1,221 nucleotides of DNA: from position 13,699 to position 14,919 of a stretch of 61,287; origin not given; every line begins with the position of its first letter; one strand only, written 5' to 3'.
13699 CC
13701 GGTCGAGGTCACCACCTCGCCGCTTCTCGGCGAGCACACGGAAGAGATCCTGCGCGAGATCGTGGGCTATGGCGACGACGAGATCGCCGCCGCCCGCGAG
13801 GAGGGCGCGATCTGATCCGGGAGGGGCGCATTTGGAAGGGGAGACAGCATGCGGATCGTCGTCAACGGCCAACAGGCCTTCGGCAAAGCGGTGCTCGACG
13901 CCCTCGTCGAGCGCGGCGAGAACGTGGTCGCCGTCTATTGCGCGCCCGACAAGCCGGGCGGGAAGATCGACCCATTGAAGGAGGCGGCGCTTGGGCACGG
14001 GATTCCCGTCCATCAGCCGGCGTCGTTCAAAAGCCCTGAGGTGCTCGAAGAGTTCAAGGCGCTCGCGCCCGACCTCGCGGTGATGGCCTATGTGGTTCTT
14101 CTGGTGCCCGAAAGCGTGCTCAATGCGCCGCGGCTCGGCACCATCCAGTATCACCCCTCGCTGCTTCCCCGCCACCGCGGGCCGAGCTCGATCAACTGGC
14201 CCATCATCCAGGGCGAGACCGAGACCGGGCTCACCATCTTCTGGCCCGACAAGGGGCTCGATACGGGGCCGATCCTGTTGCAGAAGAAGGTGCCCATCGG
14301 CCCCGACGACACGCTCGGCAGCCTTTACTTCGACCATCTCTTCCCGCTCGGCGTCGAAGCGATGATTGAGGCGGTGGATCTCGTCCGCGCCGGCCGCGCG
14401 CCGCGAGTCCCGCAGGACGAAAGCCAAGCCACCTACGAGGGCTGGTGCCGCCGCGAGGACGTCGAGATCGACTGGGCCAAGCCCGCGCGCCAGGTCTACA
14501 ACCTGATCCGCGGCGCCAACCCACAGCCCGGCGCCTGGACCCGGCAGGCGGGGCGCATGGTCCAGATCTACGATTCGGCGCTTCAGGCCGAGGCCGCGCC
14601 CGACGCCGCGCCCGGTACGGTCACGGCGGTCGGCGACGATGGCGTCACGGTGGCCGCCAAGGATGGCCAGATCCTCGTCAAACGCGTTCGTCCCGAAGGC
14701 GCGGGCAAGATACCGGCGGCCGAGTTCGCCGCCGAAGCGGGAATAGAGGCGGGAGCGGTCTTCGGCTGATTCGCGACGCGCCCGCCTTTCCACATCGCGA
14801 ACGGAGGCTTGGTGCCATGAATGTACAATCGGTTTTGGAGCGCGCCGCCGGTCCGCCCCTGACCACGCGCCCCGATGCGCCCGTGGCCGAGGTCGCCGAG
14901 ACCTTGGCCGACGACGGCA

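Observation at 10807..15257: Formyl-CoA operon: Oxc/HACL-like ThDP enzyme, Frc, a stand-alone FDH-N-terminal-type formyltransferase and a CBS protein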

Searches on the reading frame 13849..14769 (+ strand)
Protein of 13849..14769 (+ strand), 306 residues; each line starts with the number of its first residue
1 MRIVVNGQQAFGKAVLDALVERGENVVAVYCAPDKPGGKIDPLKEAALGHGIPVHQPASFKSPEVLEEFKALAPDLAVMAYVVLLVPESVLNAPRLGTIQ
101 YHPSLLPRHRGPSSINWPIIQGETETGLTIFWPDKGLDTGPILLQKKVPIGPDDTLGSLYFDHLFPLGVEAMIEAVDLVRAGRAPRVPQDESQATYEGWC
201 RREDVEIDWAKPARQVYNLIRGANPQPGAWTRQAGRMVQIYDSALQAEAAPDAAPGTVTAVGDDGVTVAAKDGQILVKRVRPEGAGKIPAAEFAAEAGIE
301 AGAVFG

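Call 3: search_protein_families(library=pfam, proteins=[window:13849-14769:+])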
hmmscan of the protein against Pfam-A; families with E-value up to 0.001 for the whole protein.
window:13849-14769:+ (306 aa): 2 families
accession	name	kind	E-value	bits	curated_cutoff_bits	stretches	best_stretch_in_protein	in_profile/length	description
PF00551.24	Formyl_trans_N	-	1.1e-33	117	26.1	1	1-161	1-167/181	Formyl transferase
PF02911.23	Formyl_trans_C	-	4.1e-22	78.7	21.1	1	202-295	4-97/100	Formyl transferase, C-terminal domain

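Call 4: search_protein_families(library=ncbifam, proteins=[window:13849-14769:+])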
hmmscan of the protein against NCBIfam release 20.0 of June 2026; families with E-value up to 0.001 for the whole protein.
window:13849-14769:+ (306 aa): 5 families
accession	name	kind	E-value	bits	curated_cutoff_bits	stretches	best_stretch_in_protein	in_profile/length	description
TIGR00460.1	fmt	equivalog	1.4e-54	185.4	201.5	1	1-294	1-301/315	methionyl-tRNA formyltransferase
NF005414.0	PRK06988.1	equivalog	1.9e-52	178.2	316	1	1-294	3-302/311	formyltransferase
NF005998.1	PRK08125.1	equivalog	9.4e-44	149.8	777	1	1-298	1-297/649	bifunctional UDP-4-amino-4-deoxy-L-arabinose formyltransferase/UDP-glucuronic acid oxidase ArnA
TIGR00639.1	PurN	equivalog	2e-15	56.8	150.1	1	5-158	7-164/192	phosphoribosylglycinamide formyltransferase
NF005755.0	PRK07579.1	equivalog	4e-05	23.6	238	1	79-184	71-172/245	dTDP-4-amino-4,6-dideoxyglucose formyltransferase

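Call 5: search_solved_structures(query=window:13849-14769:+, max_evalue=0.00001, show_alignments=2)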
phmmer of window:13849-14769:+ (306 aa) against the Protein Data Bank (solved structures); distinct sequences matched with E-value up to 0.00001: 62 (the best 60 are shown).
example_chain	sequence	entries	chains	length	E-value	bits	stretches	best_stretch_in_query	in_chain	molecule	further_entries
7rlu_A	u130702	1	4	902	5.4e-69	235.9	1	1-294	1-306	Cytosolic 10-formyltetrahydrofolate dehydrogenase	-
7rlt_A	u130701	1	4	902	5.7e-69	235.8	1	1-294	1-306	Cytosolic 10-formyltetrahydrofolate dehydrogenase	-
1s3i_A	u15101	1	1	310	6.3e-69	235.7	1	1-293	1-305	10-formyltetrahydrofolate dehydrogenase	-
4qpd_A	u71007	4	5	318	9.5e-68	231.8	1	1-300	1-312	10-formyltetrahydrofolate dehydrogenase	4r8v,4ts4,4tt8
2bw0_A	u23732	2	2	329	1.5e-66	227.9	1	1-291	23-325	10-FORMYLTETRAHYDROFOLATE DEHYDROGENASE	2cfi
4qpc_A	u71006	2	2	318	1.7e-66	227.7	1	1-300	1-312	10-formyltetrahydrofolate dehydrogenase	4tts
1fmt_A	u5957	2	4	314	1e-50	175.9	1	1-290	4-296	METHIONYL-TRNA FMET FORMYLTRANSFERASE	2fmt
4iqf_A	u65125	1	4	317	1.2e-50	175.6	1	2-302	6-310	Methionyl-tRNA formyltransferase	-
5uai_A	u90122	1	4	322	4e-50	173.9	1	1-290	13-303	Methionyl-tRNA formyltransferase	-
3q0i_A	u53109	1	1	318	1.3e-47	165.6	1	1-291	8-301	Methionyl-tRNA formyltransferase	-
3r8x_A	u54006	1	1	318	6.6e-45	156.8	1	1-293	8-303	Methionyl-tRNA formyltransferase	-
3tqq_A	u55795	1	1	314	8.2e-44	153.2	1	2-294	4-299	Methionyl-tRNA formyltransferase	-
8gjh_A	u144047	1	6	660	3.9e-36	128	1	9-303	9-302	Bifunctional polymyxin resistance protein ArnA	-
2bln_A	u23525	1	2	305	2.3e-34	122.1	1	3-277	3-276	PROTEIN YFBG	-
5j63_A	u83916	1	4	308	2.4e-34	122.1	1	3-277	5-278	Bifunctional polymyxin resistance protein ArnA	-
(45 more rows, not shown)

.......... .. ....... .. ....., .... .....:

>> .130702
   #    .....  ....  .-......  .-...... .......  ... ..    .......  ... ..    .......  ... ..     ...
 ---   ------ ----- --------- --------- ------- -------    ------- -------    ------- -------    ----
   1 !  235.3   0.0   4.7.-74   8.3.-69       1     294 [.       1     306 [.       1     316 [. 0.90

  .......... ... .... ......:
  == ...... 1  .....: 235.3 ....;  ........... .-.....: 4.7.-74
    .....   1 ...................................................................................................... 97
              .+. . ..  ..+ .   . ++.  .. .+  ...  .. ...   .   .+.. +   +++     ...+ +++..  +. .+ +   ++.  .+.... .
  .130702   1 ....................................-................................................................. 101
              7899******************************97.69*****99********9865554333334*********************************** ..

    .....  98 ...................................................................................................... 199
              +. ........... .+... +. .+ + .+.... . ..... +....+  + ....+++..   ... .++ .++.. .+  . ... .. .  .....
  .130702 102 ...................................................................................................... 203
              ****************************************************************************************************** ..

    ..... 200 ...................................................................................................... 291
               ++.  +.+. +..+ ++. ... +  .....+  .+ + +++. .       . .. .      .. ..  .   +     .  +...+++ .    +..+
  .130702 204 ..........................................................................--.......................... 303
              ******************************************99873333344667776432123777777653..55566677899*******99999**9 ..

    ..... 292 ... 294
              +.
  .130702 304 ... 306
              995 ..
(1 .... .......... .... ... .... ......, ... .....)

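Call 11: find_homologous_proteins(query=window:13849-14769:+, max_evalue=1e-30)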
Query window:13849-14769:+ (306 aa): 8000 proteins with E <= 1e-30 among 8000 candidates; the best 120 are listed.
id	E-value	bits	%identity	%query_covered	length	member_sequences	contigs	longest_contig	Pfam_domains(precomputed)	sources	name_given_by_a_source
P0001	2.3e-201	686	100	100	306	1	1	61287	PF00551.25,PF02911.24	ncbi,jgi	-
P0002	3.1e-169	580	84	100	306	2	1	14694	PF00551.25,PF02911.24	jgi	-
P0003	6.9e-168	576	83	100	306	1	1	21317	PF00551.25,PF02911.24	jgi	-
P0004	1.4e-167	575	82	100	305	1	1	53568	PF00551.25,PF02911.24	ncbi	-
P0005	6.9e-154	530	76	100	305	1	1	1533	PF00551.25,PF02911.24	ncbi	ncbi:MAG: methionyl-tRNA formyltransferase [Alphaproteobacteria bacterium]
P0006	6.2e-153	526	75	94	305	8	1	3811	PF00551.25,PF02911.24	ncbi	-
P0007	3.6e-152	524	75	100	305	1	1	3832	PF00551.25,PF02911.24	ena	-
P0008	5.6e-152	523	75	100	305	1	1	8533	PF00551.25,PF02911.24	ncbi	-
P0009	8.0e-152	523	75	100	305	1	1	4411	PF00551.25,PF02911.24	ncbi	-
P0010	9.0e-152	523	76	94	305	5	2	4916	PF00551.25,PF02911.24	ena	-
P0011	1.3e-151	522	75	100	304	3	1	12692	PF00551.25,PF02911.24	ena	-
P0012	2.5e-151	521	74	100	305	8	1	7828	PF00551.25,PF02911.24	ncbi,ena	-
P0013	2.7e-151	521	74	100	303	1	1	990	PF00551.25,PF02911.24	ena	-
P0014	3.6e-151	521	74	100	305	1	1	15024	PF00551.25,PF02911.24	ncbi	-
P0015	4.6e-151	520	76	94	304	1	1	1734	PF00551.25,PF02911.24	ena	-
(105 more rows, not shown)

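Call 13: find_related_loci(query=A1, collection=genome_contigs, flank=8000)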
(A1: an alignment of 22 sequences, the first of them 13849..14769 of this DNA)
Query A1 (306 aa) in genome_contigs; peptide patterns used: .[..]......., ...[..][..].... (x = any residue, [..] = any of these).
600 stretches matched a pattern (row limit reached: there are more); 598 encode a relative of the query (tblastn E <= 1e-3); the best 80 are kept; 80 distinct loci.
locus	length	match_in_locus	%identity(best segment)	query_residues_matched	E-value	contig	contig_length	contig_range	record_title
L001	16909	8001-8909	67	1-306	9e-140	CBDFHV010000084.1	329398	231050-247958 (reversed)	MAG: Rhodospirillales bacterium isolate fdb9ddf0-d161-4023-a233-fb38a48c8877 genome assembly, contig: contig_84, whole g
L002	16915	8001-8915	69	1-306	2e-139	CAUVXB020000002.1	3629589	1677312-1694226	MAG: Alphaproteobacteria bacterium isolate 8c258d8c-a111-4014-ac25-dd31ebeb1c18 genome assembly, contig: contig_2, whole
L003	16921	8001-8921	66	1-306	4e-138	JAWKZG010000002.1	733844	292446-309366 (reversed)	MAG: Gammaproteobacteria bacterium isolate AC2.22 AC2.22.fa-2, whole genome shotgun sequence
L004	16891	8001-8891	69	1-299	2e-138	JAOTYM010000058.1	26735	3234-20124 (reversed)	MAG: Gammaproteobacteria bacterium isolate 21_Jan_SF_Bin47 21_Jan_SF_Bin47_scaffold_955_c1, whole genome shotgun sequenc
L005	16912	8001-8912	66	1-306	7e-138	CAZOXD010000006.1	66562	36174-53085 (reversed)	MAG TPA_asm: uncultured Pseudomonadota bacterium isolate binchicken_co136_95 genome assembly, contig: NODE_180_length_66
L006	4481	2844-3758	66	1-306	3e-139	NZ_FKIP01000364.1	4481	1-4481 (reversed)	Candidatus Entotheonella palauensis isolate egemina21, whole genome shotgun sequence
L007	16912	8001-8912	66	1-306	4e-136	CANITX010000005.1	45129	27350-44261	MAG: Rhodospirillales bacterium isolate RH-15aug16-242 genome assembly, contig: RH-15aug16-C1409, whole genome shotgun s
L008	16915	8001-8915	67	1-306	3e-136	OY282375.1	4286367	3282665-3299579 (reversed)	MAG: uncultured Candidatus Entotheonella sp. genome assembly, chromosome: 1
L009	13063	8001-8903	70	1-303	5e-136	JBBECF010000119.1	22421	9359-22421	MAG: Dongiaceae bacterium isolate LejiaF_69_107 Lejia_F_3371_length_22421_cov_65, whole genome shotgun sequence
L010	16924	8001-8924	68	1-306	3e-134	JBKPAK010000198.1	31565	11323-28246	MAG: Candidatus Methylomirabilota bacterium isolate GB_HAYS_MAG_00007 GB_HAYS_000001066368, whole genome shotgun sequenc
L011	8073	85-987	68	1-306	7e-134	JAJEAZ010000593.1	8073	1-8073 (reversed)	MAG: Alphaproteobacteria bacterium isolate jk18x7bins.95 k141_924271, whole genome shotgun sequence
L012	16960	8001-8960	64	1-305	5e-134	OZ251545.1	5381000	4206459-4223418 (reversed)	MAG: Gammaproteobacteria bacterium isolate 804a2bfb-9c7e-4e06-b795-02af6ddb82b1 genome assembly, chromosome: 1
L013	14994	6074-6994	66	1-306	4e-134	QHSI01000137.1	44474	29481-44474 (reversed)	MAG: Candidatus Rokuibacteriota bacterium isolate AR34 14_0903_05_40cm_scaffold_778_curated, whole genome shotgun sequen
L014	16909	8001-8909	67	1-306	2e-133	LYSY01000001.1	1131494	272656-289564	MAG: Rhodospirillales bacterium BBD 1991-14 Richardson_scaffold_1, whole genome shotgun sequence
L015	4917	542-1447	63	1-305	1e-134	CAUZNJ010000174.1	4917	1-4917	MAG: Alphaproteobacteria bacterium isolate CB4_SCM.57 genome assembly, contig: Ga0302127_10013415, whole genome shotgun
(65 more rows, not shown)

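Call 35: predict_structure(alignment_id=A1)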
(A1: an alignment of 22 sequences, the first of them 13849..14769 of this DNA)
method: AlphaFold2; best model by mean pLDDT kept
length: 306 residues; sequences in the alignment: 22
mean_pLDDT: 92.4   pTM: 0.86
mean pLDDT of the five models: 92.4, 84.9, 84.5, 71.4, 68.7
residues with pLDDT >= 90: 240; 70-90: 57; 50-70: 9; < 50: 0
segments of 3 or more residues with pLDDT < 50: none
pLDDT, mean of each block of 10 residues (from residue 1): 94 97 98 90 96 94 94 97 79 95 88 82 93 85 96 91 95 98 96 75 91 96 86 96 88 93 97 96 95 97 95
secondary structure, 60 per line:
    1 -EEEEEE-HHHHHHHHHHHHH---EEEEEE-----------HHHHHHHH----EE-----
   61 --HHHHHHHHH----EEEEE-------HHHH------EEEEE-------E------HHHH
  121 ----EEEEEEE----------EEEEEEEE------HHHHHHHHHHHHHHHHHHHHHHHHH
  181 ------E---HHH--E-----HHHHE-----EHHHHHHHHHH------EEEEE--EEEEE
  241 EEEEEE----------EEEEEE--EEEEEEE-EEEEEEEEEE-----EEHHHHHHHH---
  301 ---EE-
elements in order: E2-7 H9-21 E25-30 H42-49 H63-71 E76-80 H88-91 E98-102 H117-120 E125-131 E142-149 H156-180 H202-205 H213-222 E229-233 E236-246 E257-262 E265-271 E273-282 H290-297

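Call 39: fold_search(model_id=the predicted structure, library=pdb)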
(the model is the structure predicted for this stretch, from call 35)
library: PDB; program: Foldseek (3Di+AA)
matches with E <= 10: 1511; with E <= 0.001: 159
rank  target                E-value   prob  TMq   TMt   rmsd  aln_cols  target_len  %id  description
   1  4qpd_A                2.0e-35  1.00  0.86  0.85   3.0       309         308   39  Crystal structure of the hydrolase domain of 10-formyltetrahydrofolate dehydrogenase (wild-type) complex with tetrahyd (released 2015-04-15)
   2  4qpc                  1.1e-34  1.00  0.81  0.81   3.5       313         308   38  Crystal structure of the hydrolase domain of 10-formyltetrahydrofolate dehydrogenase (Y200A) from zebrafish (released 2015-04-15)
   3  1s3i                  1.4e-34  1.00  0.85  0.85   3.3       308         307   41  Crystal structure of the N terminal hydrolase domain of 10-formyltetrahydrofolate dehydrogenase (released 2004-01-27)
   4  2cfi                  1.5e-34  1.00  0.80  0.79   4.1       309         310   40  The hydrolase domain of human 10-FTHFD in complex with 6- formyltetrahydropterin (released 2006-03-14)
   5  2bw0                  4.9e-34  1.00  0.80  0.79   4.1       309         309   40  Crystal Structure of the hydrolase domain of Human 10-Formyltetrahydrofolate 2 dehydrogenase (released 2005-07-08)
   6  5uai_A                5.8e-34  1.00  0.84  0.83   3.5       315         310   35  Crystal structure of Methionyl-tRNA formyltransferase from Pseudomonas aeruginosa (released 2017-01-18)
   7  5uai_B                2.1e-33  1.00  0.85  0.84   3.3       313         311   36  Crystal structure of Methionyl-tRNA formyltransferase from Pseudomonas aeruginosa (released 2017-01-18)
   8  4iqf_C                6.9e-33  1.00  0.90  0.87   2.6       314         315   35  Crystal Structure of Methyionyl-tRNA Formyltransferase from Bacillus anthracis (released 2013-01-23)
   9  4iqf_A                2.0e-32  1.00  0.91  0.88   2.4       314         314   35  Crystal Structure of Methyionyl-tRNA Formyltransferase from Bacillus anthracis (released 2013-01-23)
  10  1fmt_A                2.2e-32  1.00  0.88  0.87   2.6       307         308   36  METHIONYL-TRNAFMET FORMYLTRANSFERASE FROM ESCHERICHIA COLI (released 1998-01-28)
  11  1fmt_B                3.5e-32  1.00  0.85  0.85   3.2       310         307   34  METHIONYL-TRNAFMET FORMYLTRANSFERASE FROM ESCHERICHIA COLI (released 1998-01-28)
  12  2fmt_A                5.3e-32  1.00  0.84  0.82   3.4       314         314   35  METHIONYL-TRNAFMET FORMYLTRANSFERASE COMPLEXED WITH FORMYL-METHIONYL-TRNAFMET (released 1999-07-29)
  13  3q0i                  1.5e-31  1.00  0.87  0.87   2.9       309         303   33  Methionyl-tRNA formyltransferase from Vibrio cholerae (released 2010-12-29)
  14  3tqq                  1.9e-31  1.00  0.91  0.91   2.0       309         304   33  Structure of the methionyl-tRNA formyltransferase (fmt) from Coxiella burnetii (released 2011-09-28)
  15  3r8x                  2.6e-31  1.00  0.85  0.84   3.1       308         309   32  Crystal Structure of Methionyl-tRNA Formyltransferase from Yersinia pestis complexed with L-methionine (released 2011-04-13)
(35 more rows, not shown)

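Call 44: search_protein_representatives(protein=window:13849-14769:+)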
Query: 306 residues. Proteins with E-value up to 0.001 (for the whole library): 39807; up to 1e-10: 20833; up to 1e-30: 3566. The best 150 are listed.
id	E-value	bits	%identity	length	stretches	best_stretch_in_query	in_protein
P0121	3.3e-120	417.3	63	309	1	1-302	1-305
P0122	4.0e-113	394.0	60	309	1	1-303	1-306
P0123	2.7e-102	358.4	50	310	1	1-305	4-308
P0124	3.6e-102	358.0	65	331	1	1-244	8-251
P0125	3.6e-99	348.2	53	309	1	1-304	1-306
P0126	2.8e-97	342.0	65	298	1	1-237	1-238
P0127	1.7e-95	336.1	68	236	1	79-306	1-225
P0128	1.5e-92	326.4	48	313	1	1-304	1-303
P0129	1.3e-90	320.0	52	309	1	1-306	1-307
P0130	6.9e-90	317.7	52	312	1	1-296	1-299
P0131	2.6e-88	312.5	69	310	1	1-202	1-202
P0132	2.9e-88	312.3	72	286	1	1-195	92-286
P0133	4.6e-88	311.7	69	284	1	1-199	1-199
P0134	2.2e-86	306.2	50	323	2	1-255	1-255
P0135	6.3e-82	291.5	49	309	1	1-303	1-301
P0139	4.1e-78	279.0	46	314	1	1-305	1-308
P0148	4.8e-74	265.7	43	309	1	1-305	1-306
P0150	3.0e-73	263.0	44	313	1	2-306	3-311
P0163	9.9e-68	244.9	42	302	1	1-292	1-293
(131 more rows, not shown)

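Call 57: search_protein_families(library=pfam, alignment_id=A2, max_evalue=0.00001)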
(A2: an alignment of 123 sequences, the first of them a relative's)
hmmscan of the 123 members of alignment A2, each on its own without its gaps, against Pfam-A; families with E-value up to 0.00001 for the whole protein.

A. member 1, L001:5683-6330:+ (216 aa): 1 family
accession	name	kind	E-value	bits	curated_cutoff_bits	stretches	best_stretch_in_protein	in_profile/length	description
PF13358.12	DDE_3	-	9.9e-34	116.7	28.6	1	47-188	1-145/146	DDE superfamily endonuclease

B. families by the number of members that match (of 123 scanned): 135 families (the first 25 are shown)
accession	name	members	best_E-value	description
PF00135.34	COesterase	5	1e-111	Carboxylesterase family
PF00270.35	DEAD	5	1.1e-50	DEAD/DEAH box helicase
PF00005.33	ABC_tran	5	3.8e-34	ABC transporter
PF00271.37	Helicase_C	5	5e-32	Helicase conserved C-terminal domain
PF20434.5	BD-FAE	5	3.7e-21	BD-FAE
PF07859.19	Abhydrolase_3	5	5.8e-14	alpha/beta hydrolase fold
PF00501.34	AMP-binding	4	1.6e-81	AMP-binding enzyme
PF04909.20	Amidohydro_2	4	3.6e-40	Amidohydrolase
PF00664.28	ABC_membrane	4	2.1e-36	ABC transporter transmembrane region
PF13193.12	AMP-binding_C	4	5.5e-20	AMP-binding enzyme C-terminal domain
PF00326.27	Peptidase_S9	4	6.7e-10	Prolyl oligopeptidase family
PF00578.27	AhpC-TSA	3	1.7e-26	AhpC/TSA family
PF16576.10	HlyD_D23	3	8.8e-24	Barrel-sandwich domain of CusB or HlyD membrane-fusion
PF00561.26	Abhydrolase_1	3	1e-16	alpha/beta hydrolase fold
PF13437.12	HlyD_3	3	1.1e-16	HlyD family secretion protein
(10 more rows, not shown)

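Call 58: find_encoding_contigs(protein=P0125, flank=6000, max_places=4)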
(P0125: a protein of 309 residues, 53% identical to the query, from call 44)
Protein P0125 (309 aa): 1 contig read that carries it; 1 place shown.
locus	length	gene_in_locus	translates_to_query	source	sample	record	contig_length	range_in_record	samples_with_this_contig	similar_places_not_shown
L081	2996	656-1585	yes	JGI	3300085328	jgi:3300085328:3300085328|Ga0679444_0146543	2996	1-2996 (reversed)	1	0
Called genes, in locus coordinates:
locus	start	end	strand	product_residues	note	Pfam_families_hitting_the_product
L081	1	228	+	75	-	?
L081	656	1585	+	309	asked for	PF00551:Formyl_trans_N, PF02911:Formyl_trans_C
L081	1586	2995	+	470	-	?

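Call 59: find_encoding_contigs(protein=P0139, flank=6000, max_places=4)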
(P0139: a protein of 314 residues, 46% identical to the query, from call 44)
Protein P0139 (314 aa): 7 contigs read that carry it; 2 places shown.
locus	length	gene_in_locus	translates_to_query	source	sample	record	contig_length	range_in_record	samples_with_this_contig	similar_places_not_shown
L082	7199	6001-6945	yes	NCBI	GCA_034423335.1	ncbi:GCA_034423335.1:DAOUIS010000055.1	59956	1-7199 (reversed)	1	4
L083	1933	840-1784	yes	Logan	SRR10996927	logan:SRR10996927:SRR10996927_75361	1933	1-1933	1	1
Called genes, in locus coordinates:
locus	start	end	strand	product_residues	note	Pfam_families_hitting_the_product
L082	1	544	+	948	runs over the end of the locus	PF04282:DUF438 (faint), PF25975:CzcB_C (weak)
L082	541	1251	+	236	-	PF00005:ABC_tran, PF02463:SMC_N (faint)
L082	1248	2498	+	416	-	PF12704:MacB_PCD, PF13273:DUF4064 (weak), PF02687:FtsX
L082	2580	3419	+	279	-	PF00106:adh_short, PF08659:KR (weak), PF13561:adh_short_C2, PF23441:SDR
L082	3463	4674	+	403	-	PF12704:MacB_PCD, PF02687:FtsX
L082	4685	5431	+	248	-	PF02463:SMC_N (weak), PF00005:ABC_tran, PF13304:AAA_21 (faint)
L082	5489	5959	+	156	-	PF01243:PNPOx_N, PF12900:Pyridox_ox_2 (weak), PF16242:Pyrid_ox_like (weak)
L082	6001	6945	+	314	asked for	PF00551:Formyl_trans_N, PF02911:Formyl_trans_C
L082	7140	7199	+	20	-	?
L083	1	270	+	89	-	?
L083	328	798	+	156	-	PF01243:PNPOx_N, PF12900:Pyridox_ox_2 (weak), PF16242:Pyrid_ox_like (weak)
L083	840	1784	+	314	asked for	PF00551:Formyl_trans_N, PF02911:Formyl_trans_C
